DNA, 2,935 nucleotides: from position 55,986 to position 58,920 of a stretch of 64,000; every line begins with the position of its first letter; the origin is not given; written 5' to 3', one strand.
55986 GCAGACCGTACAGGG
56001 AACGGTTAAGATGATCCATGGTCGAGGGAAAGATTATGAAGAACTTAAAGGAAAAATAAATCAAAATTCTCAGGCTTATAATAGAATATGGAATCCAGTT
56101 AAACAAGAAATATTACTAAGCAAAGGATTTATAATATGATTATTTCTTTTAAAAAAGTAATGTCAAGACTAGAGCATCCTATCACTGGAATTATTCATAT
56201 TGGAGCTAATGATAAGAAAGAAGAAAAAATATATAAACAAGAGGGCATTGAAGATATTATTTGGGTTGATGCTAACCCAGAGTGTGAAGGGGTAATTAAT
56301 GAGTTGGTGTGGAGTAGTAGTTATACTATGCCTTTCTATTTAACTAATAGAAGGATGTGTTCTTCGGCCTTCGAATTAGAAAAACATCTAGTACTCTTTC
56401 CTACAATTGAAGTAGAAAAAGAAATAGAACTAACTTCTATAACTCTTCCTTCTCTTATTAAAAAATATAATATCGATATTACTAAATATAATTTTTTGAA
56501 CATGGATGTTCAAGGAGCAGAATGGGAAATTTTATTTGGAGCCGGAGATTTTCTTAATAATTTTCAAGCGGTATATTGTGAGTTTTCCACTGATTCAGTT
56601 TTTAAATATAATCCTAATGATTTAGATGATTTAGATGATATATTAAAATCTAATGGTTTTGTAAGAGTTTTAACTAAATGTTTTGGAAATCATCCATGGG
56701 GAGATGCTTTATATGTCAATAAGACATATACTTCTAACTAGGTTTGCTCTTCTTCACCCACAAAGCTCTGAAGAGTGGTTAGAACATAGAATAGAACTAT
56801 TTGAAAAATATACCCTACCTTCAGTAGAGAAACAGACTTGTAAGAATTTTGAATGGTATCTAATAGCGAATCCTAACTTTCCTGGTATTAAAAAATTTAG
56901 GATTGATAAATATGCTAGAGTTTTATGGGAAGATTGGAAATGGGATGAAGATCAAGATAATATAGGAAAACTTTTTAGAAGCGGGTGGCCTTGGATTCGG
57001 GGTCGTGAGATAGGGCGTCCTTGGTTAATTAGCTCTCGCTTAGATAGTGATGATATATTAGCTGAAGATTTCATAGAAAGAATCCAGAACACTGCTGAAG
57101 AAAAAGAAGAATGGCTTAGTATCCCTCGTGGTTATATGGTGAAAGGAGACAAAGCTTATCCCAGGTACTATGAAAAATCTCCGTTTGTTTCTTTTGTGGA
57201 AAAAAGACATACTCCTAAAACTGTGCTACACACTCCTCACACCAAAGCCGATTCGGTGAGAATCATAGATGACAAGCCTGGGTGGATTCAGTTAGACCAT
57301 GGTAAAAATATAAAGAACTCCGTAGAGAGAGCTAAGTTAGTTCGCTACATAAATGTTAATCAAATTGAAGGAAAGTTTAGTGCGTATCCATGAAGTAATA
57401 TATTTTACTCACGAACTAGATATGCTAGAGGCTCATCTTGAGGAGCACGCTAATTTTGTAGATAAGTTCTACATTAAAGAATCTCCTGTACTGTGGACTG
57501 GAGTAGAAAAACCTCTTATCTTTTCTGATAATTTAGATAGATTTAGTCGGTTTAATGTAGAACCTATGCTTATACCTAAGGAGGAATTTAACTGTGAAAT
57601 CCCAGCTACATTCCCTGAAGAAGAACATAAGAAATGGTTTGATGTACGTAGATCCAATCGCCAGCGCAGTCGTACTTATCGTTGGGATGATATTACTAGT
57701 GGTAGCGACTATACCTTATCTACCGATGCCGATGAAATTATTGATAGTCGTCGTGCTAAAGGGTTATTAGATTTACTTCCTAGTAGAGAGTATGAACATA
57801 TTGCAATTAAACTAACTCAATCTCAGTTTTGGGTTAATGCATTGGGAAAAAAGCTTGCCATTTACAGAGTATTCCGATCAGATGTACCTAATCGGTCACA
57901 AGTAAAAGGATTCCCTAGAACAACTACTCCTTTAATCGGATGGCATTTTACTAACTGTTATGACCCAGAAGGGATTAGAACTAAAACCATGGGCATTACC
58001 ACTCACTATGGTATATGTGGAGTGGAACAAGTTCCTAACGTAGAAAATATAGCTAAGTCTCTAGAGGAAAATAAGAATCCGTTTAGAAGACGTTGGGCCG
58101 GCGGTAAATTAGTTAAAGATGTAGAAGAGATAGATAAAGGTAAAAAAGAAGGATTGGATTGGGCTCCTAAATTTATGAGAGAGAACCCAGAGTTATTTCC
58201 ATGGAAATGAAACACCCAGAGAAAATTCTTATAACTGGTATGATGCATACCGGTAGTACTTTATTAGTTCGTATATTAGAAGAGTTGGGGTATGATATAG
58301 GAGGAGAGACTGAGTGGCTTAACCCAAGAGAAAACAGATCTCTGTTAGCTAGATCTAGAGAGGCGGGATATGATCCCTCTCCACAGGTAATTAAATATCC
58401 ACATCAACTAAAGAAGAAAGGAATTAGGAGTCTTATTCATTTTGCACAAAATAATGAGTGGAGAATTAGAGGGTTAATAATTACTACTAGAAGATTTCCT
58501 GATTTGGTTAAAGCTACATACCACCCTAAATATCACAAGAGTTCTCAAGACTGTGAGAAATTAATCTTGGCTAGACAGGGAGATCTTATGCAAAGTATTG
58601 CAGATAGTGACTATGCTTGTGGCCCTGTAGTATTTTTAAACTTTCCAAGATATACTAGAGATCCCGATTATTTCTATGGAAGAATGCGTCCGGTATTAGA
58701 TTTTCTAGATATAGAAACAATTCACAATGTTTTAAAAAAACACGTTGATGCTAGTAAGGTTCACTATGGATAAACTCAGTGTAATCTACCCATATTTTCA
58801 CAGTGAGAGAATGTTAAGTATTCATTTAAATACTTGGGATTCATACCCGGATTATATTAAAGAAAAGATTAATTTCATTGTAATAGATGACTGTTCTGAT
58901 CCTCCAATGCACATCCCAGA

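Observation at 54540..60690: Nine-gene glycan-modification cluster with two sulfotransferase-like genes directly after the terminase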

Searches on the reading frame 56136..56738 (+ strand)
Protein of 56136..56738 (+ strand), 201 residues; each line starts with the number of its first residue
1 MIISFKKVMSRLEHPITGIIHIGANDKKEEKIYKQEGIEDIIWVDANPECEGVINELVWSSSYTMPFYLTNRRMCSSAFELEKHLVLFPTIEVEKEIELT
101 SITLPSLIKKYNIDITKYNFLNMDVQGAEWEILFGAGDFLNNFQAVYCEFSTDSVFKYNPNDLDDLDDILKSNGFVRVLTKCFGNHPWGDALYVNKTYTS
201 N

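Call 4: search_protein_families(library=pfam, max_evalue=0.1, proteins=[window:56136-56738:+])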
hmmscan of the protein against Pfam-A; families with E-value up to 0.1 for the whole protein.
window:56136-56738:+ (201 aa): 3 families
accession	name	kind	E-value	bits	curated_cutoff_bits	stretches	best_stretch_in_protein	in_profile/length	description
PF05050.19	Methyltransf_21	-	1.1e-10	42.3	22.7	1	82-176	88-172/173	Methyltransferase FkbM domain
PF15565.11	Imm30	-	0.046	14.3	27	0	92-145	6-59/98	Immunity protein 30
PF17005.11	WD40_like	-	0.048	13.5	40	1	17-108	170-259/301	WD40-like domain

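Call 5: search_protein_families(library=phrogs, max_evalue=0.01, proteins=[window:56136-56738:+])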
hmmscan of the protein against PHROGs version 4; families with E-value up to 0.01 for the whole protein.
window:56136-56738:+ (201 aa): 1 family
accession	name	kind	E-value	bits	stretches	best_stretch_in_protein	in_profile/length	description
phrog_8156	-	other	1e-09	39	1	13-178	48-212/244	methyltransferase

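Call 15: search_protein_families(library=ncbifam, max_evalue=0.05, proteins=[window:56136-56738:+])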
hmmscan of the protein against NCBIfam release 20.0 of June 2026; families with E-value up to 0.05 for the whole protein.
window:56136-56738:+ (201 aa): 1 family
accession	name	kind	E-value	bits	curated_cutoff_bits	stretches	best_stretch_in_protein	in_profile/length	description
TIGR01444.1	fkbM_fam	subfamily_domain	6.9e-08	33.1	37.7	1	55-151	54-143/143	FkbM family methyltransferase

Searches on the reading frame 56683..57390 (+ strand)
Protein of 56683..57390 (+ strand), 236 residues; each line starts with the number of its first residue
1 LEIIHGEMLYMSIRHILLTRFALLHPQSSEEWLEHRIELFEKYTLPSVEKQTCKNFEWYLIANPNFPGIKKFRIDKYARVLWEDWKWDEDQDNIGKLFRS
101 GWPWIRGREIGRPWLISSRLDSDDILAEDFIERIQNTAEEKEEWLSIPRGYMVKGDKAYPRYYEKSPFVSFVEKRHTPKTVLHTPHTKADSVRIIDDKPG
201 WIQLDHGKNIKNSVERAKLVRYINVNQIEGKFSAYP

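Call 4: search_protein_families(library=pfam, max_evalue=0.1, proteins=[window:56683-57390:+])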
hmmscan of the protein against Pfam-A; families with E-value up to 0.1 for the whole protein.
window:56683-57390:+ (236 aa): 3 families
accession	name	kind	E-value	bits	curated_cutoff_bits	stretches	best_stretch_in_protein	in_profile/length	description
PF11316.14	Rhamno_transf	-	6.2e-17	62.3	23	1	30-211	33-228/235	Putative rhamnosyl transferase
PF16084.10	LydB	-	0.013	15.8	28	1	98-159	45-104/147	LydA-holin antagonist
PF00535.33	Glycos_transf_2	-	0.062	13.7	23.3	0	120-179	85-146/168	Glycosyl transferase family 2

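Call 5: search_protein_families(library=phrogs, max_evalue=0.01, proteins=[window:56683-57390:+])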
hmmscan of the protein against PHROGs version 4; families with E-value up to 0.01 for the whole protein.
window:56683-57390:+ (236 aa): 0 families

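Call 15: search_protein_families(library=ncbifam, max_evalue=0.05, proteins=[window:56683-57390:+])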
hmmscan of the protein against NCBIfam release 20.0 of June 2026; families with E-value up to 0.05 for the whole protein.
window:56683-57390:+ (236 aa): 0 families

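Call 97: search_solved_structures(query=window:56683-57390:+, max_evalue=1)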
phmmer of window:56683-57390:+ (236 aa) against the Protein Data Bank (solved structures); distinct sequences matched with E-value up to 1: 0.

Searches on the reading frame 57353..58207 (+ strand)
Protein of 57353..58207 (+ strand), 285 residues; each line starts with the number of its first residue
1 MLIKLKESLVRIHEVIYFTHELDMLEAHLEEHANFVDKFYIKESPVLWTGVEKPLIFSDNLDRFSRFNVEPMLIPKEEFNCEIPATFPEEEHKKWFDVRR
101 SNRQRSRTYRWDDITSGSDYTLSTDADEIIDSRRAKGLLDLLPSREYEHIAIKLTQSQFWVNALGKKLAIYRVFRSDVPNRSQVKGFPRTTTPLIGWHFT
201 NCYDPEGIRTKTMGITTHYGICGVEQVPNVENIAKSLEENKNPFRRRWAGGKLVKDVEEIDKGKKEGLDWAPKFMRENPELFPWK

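Call 4: search_protein_families(library=pfam, max_evalue=0.1, proteins=[window:57353-58207:+])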
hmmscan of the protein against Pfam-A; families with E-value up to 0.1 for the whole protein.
window:57353-58207:+ (285 aa): 2 families
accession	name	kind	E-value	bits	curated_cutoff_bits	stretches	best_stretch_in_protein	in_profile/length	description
PF04724.18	Glyco_transf_17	-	2.5e-11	43.7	26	1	6-131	69-186/348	Glycosyltransferase family 17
PF20290.3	MC4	-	0.066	14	28.1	0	113-154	45-84/133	ABC-three component (ABC-3C) system Middle Component 4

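Call 5: search_protein_families(library=phrogs, max_evalue=0.01, proteins=[window:57353-58207:+])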
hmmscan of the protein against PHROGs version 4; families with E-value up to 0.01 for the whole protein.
window:57353-58207:+ (285 aa): 0 families

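Call 15: search_protein_families(library=ncbifam, max_evalue=0.05, proteins=[window:57353-58207:+])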
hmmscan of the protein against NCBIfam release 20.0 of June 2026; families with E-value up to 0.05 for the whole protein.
window:57353-58207:+ (285 aa): 0 families

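Call 57: search_dna_similar(query=window:57353-58207:+, collection=phages, mode=protein, max_evalue=0.001, max_rows=20)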
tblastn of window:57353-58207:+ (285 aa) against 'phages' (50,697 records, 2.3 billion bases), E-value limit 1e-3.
No match.

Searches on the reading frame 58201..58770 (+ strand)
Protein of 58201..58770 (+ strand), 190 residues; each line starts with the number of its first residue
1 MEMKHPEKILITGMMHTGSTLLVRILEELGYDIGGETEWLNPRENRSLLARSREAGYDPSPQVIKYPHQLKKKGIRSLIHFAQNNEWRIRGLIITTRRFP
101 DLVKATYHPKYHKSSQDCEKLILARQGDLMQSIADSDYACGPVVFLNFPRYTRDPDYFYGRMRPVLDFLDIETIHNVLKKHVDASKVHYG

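Call 4: search_protein_families(library=pfam, max_evalue=0.1, proteins=[window:58201-58770:+])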
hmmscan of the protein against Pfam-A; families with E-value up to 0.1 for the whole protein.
window:58201-58770:+ (190 aa): 1 family
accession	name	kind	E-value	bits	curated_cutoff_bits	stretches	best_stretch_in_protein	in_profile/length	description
PF13469.12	Sulfotransfer_3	-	0.0071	17.1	27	1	9-49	2-43/216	Sulfotransferase family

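Call 5: search_protein_families(library=phrogs, max_evalue=0.01, proteins=[window:58201-58770:+])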
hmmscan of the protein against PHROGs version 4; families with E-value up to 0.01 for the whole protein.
window:58201-58770:+ (190 aa): 0 families

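Call 15: search_protein_families(library=ncbifam, max_evalue=0.05, proteins=[window:58201-58770:+])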
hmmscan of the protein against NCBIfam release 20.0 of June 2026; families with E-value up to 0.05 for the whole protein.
window:58201-58770:+ (190 aa): 0 families

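Call 19: search_solved_structures(query=window:58201-58770:+, max_evalue=10, show_alignments=1)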
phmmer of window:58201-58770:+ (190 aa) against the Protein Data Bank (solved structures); distinct sequences matched with E-value up to 10: 2.
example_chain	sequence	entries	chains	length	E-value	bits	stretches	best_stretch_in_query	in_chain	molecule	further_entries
3zmr_A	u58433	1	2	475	0.75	12.5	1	14-72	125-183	CELLULASE (GLYCOSYL HYDROLASE FAMILY 5)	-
3ndy_A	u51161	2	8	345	1.5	11.5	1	33-59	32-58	Endoglucanase D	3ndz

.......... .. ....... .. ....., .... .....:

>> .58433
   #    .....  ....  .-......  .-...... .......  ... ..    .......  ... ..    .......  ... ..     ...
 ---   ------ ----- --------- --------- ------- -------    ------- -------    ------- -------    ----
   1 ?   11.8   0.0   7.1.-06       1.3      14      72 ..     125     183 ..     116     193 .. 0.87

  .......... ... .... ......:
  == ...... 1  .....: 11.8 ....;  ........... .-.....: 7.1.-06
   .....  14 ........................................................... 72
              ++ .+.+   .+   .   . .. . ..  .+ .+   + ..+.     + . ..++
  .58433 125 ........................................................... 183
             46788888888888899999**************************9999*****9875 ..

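Call 21: find_homologous_proteins(query=window:58201-58770:+)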
Query window:58201-58770:+ (190 aa): 1 proteins with E <= 0.001 among 89 candidates.
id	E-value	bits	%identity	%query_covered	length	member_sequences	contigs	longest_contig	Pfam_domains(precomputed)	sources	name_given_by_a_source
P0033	2.1e-125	434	100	99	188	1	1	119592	-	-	-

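Call 32: search_protein_representatives(protein=window:58201-58770:+)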
Query: 190 residues. Proteins with E-value up to 0.001 (for the whole library): 60; up to 1e-10: 1; up to 1e-30: 1. The best 60 are listed.
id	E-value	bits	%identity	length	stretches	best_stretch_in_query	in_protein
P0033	6.8e-126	433.5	100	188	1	3-190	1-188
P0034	3.7e-10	56.0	38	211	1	6-160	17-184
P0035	1.2e-08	51.0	25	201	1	6-189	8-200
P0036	2.2e-08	50.2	31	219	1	5-183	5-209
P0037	3.0e-08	49.8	29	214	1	1-187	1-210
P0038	7.5e-08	48.4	30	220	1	1-189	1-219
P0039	1.3e-07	47.6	31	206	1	6-189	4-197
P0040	1.4e-07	47.6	34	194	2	116-188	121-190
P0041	2.6e-07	46.7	31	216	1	1-169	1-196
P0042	3.9e-07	46.1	32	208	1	2-168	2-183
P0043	8.0e-07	45.1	31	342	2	115-190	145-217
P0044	1.1e-06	44.7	34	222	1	1-180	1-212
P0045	1.2e-06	44.5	25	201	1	5-190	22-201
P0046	1.8e-06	43.9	39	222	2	8-68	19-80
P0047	2.0e-06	43.8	32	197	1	8-190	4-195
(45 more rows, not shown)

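Call 34: search_solved_structures(query=A1, max_evalue=10, show_alignments=2)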
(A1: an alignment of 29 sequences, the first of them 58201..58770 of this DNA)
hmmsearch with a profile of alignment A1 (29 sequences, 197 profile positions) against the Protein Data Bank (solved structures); distinct sequences matched with E-value up to 10: 12.
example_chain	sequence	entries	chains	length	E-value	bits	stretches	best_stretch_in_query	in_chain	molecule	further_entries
1ye8_A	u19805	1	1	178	0.11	15.4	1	8-54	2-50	Hypothetical UPF0334 kinase-like protein AQ_1292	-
9ar4_A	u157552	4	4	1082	0.14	15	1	22-142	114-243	CRISPR-associated endonuclease Cas9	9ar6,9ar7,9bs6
9wp1_A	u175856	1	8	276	0.34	13.8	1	5-27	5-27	Protein-tyrosine sulfotransferase 1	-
2bzb_A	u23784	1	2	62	0.4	13.5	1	72-118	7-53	CONSERVED DOMAIN PROTEIN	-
5wrj_A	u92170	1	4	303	0.43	13.4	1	5-27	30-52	Protein-tyrosine sulfotransferase 1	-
5wri_A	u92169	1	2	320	0.5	13.2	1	5-27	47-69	Protein-tyrosine sulfotransferase 1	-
8w5z_A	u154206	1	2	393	0.68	12.8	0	7-27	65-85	Protein-tyrosine sulfotransferase (Fragment)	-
2zq5_A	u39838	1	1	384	0.82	12.5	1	6-26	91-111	Putative uncharacterized protein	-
1y63_A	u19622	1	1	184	1.2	12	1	8-56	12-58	Lmaj004144AAA protein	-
1hey_A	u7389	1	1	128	1.6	11.6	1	5-32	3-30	CHEY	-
7cbc_A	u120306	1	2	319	1.8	11.4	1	4-48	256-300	De novo designed switch protein caging a hemagglutinin binder (sCageHA267_1S)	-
4nqi_A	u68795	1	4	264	7.1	9.5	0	47-119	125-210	SH3 domain-containing protein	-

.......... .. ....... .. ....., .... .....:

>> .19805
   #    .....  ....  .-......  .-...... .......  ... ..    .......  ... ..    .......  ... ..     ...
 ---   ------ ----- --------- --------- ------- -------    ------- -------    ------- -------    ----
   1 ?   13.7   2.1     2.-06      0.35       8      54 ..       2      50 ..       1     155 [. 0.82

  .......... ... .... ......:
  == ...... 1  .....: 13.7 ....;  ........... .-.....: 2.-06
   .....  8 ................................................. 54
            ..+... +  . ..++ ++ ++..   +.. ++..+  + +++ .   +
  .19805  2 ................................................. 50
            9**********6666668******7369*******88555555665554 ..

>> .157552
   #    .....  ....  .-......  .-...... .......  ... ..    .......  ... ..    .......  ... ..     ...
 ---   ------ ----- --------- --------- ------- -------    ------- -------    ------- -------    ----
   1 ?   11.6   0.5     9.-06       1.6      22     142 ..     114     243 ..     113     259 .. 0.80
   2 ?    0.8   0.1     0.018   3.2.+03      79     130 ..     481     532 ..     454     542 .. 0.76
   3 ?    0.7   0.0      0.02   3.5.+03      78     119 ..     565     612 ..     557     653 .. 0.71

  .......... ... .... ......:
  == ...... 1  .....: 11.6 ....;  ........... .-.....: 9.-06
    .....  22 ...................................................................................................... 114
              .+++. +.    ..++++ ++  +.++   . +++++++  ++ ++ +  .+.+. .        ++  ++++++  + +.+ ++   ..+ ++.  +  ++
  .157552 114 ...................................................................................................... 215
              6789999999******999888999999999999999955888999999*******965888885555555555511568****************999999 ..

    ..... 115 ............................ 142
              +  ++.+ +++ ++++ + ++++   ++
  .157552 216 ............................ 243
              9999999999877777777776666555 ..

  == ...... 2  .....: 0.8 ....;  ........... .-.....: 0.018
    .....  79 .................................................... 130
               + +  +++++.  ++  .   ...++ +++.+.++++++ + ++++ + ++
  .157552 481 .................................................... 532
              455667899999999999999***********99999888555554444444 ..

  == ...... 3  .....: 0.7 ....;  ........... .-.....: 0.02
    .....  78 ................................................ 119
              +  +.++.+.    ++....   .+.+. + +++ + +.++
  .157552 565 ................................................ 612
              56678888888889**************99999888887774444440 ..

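Call 35: search_protein_families(library=pfam, alignment_id=A1, max_evalue=0.01)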
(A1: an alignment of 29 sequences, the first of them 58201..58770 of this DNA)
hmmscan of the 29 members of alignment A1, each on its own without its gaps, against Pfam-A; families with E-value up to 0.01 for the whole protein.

A. member 1, window:58201-58770:+ (190 aa): 1 family
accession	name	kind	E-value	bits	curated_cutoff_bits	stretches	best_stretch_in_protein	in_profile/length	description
PF13469.12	Sulfotransfer_3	-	0.0071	17.1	27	0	9-49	2-43/216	Sulfotransferase family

B. families by the number of members that match (of 29 scanned): 6 families
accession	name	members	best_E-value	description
PF13469.12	Sulfotransfer_3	11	1e-05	Sulfotransferase family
PF00005.33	ABC_tran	1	0.0015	ABC transporter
PF13238.12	AAA_18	1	0.0021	AAA domain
PF00749.27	tRNA-synt_1c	1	0.0043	tRNA synthetases class I (E and Q), catalytic domain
PF00685.33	Sulfotransfer_1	1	0.006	Sulfotransferase domain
PF13521.12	AAA_28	1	0.0079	AAA domain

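Call 44: predict_structure(alignment_id=A1)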
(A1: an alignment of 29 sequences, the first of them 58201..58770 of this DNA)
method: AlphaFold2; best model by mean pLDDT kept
length: 190 residues; sequences in the alignment: 29
mean_pLDDT: 89.8   pTM: 0.86
mean pLDDT of the five models: 89.8, 88.8, 88.4, 87.8, 87.6
residues with pLDDT >= 90: 137; 70-90: 42; 50-70: 10; < 50: 1
segments of 3 or more residues with pLDDT < 50: none
pLDDT, mean of each block of 10 residues (from residue 1): 95 94 95 81 76 92 87 73 92 96 94 94 92 87 96 96 92 95 79
secondary structure, 60 per line:
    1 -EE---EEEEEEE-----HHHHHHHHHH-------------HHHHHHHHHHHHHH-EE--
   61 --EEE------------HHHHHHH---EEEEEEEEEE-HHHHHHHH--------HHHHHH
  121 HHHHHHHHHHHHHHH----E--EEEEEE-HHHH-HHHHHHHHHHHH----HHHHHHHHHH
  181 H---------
elements in order: E7-13 H19-28 H42-55 E63-65 H78-84 E88-97 H99-106 H115-135 E143-148 H150-153 H155-166 H171-181

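Call 47: fold_search(model_id=the predicted structure, library=pdb)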
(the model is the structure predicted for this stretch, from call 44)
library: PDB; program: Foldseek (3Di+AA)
matches with E <= 10: 1448; with E <= 0.001: 6
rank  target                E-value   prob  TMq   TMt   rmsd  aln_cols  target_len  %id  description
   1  9m1v_A                1.4e-04  1.00  0.46  0.53   6.7       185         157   14  Crystal structure of N-terminal domain of hypothetical protein Rv1421 from Mycobacterium tuberculosis H37Rv in complex (released 2025-09-03)
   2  8b0i_B                2.6e-04  1.00  0.40  0.30   7.4       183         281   12  CryoEM structure of bacterial RapZ.GlmZ complex central to the control of cell envelope biogenesis (released 2022-10-05)
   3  3vaa_C                6.0e-04  0.99  0.40  0.44   9.5       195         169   12  1.7 Angstrom Resolution Crystal Structure of Shikimate Kinase from Bacteroides thetaiotaomicron (released 2012-01-18)
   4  4eec_B                6.8e-04  1.00  0.51  0.42   7.3       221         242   12  Crystal Structure of the glycopeptide antibiotic sulfotransferase StaL complexed with A3P and desulfo-A47934. (released 2012-07-04)
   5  2ad1                  7.3e-04  1.00  0.49  0.40   7.2       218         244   13  Human Sulfotransferase SULT1C2 (released 2005-08-02)
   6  4jlj_A                8.8e-04  0.98  0.42  0.36   9.9       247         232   12  Human dCK C4S-S74E mutant in complex with UDP and the F2.1.1 inhibitor (2-[({2-[3-(2-FLUOROETHOXY)-4-METHOXYPHENYL]-1, (released 2014-01-22)
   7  5o5q_D                1.1e-03  1.00  0.41  0.31   7.5       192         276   11  X-ray crystal structure of RapZ from Escherichia coli (P3221 space group) (released 2017-08-30)
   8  3lw7_A                1.7e-03  0.99  0.43  0.47   7.7       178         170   15  The Crystal Structure of an Adenylate kinase-related protein bound to AMP from sulfolobus solfataricus to 2.3A (released 2010-03-09)
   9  3cm0                  1.9e-03  0.99  0.44  0.46   7.8       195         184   13  Crystal structure of adenylate kinase from Thermus thermophilus HB8 (released 2008-09-23)
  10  4cvn_B                2.6e-03  0.97  0.42  0.45  11.6       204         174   14  Structure of the Fap7-Rps14 complex (released 2014-05-28)
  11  2zia_B                2.6e-03  0.94  0.40  0.36  10.5       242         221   12  C4S dCK variant of dCK in complex with cladribine+UDP (released 2008-07-08)
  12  4cw7_C                2.8e-03  0.98  0.44  0.48  11.1       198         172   13  Structure of the Fap7-Rps14 complex in complex with ATP (released 2014-05-28)
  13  7zib                  3.0e-03  0.94  0.40  0.35   9.6       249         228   10  Crystal structure of dCK C4S-S74E mutant in complex with UDP and the OR0635 inhibitor (released 2023-06-07)
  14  2zvp                  3.2e-03  0.99  0.50  0.35   6.8       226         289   13  Crystal structure of mouse cytosolic sulfotransferase mSULT1D1 complex with PAP and p-nitrophenol (released 2008-12-30)
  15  3u3k_A                3.6e-03  0.99  0.50  0.35   8.9       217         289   12  Crystal structure of hSULT1A1 bound to PAP and 2-Naphtol (released 2011-11-16)
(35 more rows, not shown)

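Call 89: fold_search(model_id=the predicted structure, library=viral)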
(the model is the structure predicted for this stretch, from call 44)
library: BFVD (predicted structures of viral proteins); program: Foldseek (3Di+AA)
matches with E <= 10: 937; with E <= 0.001: 6
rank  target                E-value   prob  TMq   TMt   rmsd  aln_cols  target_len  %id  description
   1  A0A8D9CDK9            7.7e-05  1.00  0.51  0.40   8.1       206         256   11  Sulfotransferase domain-containing protein [uncultured marine phage]
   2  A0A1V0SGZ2            3.0e-04  1.00  0.43  0.41  10.1       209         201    9  Sulfotransferase family protein [Hokovirus HKV1]
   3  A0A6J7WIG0            3.2e-04  1.00  0.51  0.52  10.2       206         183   12  Sulfotransferase family protein [uncultured Caudovirales phage]
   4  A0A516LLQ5            3.8e-04  1.00  0.45  0.41   7.0       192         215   14  (no name in the UniProt tables at hand)
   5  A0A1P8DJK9            4.6e-04  1.00  0.54  0.47   6.8       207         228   11  (no name in the UniProt tables at hand)
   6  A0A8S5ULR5            8.8e-04  1.00  0.43  0.48   8.6       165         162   13  Polynucleotide kinase [Myoviridae sp. ctCo31]
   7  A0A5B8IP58            1.0e-03  0.99  0.44  0.18  11.4       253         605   12  Uncharacterized protein [Mimiviridae sp. ChoanoV1]
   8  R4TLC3                1.1e-03  0.99  0.44  0.35   9.0       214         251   12  (no name in the UniProt tables at hand)
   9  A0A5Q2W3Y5            1.4e-03  0.38  0.20  0.15  12.9       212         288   13  (no name in the UniProt tables at hand)
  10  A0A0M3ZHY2            1.9e-03  0.96  0.42  0.38  10.0       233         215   11  Deoxycytidine kinase [Turkeypox virus]
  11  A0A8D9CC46            2.0e-03  0.99  0.40  0.37  10.6       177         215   11  Putative polynucleotide kinase [uncultured marine phage]
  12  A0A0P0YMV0            2.0e-03  0.98  0.42  0.38   7.1       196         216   16  (no name in the UniProt tables at hand)
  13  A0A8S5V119            2.6e-03  0.97  0.37  0.26   9.1       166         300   13  AAA domain protein [Siphoviridae sp. ct3r22]
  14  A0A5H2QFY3            3.2e-03  0.97  0.43  0.43   7.5       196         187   10  (no name in the UniProt tables at hand)
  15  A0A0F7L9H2            3.2e-03  0.94  0.40  0.33  11.2       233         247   12  Sulfotransferase family protein [uncultured marine virus]
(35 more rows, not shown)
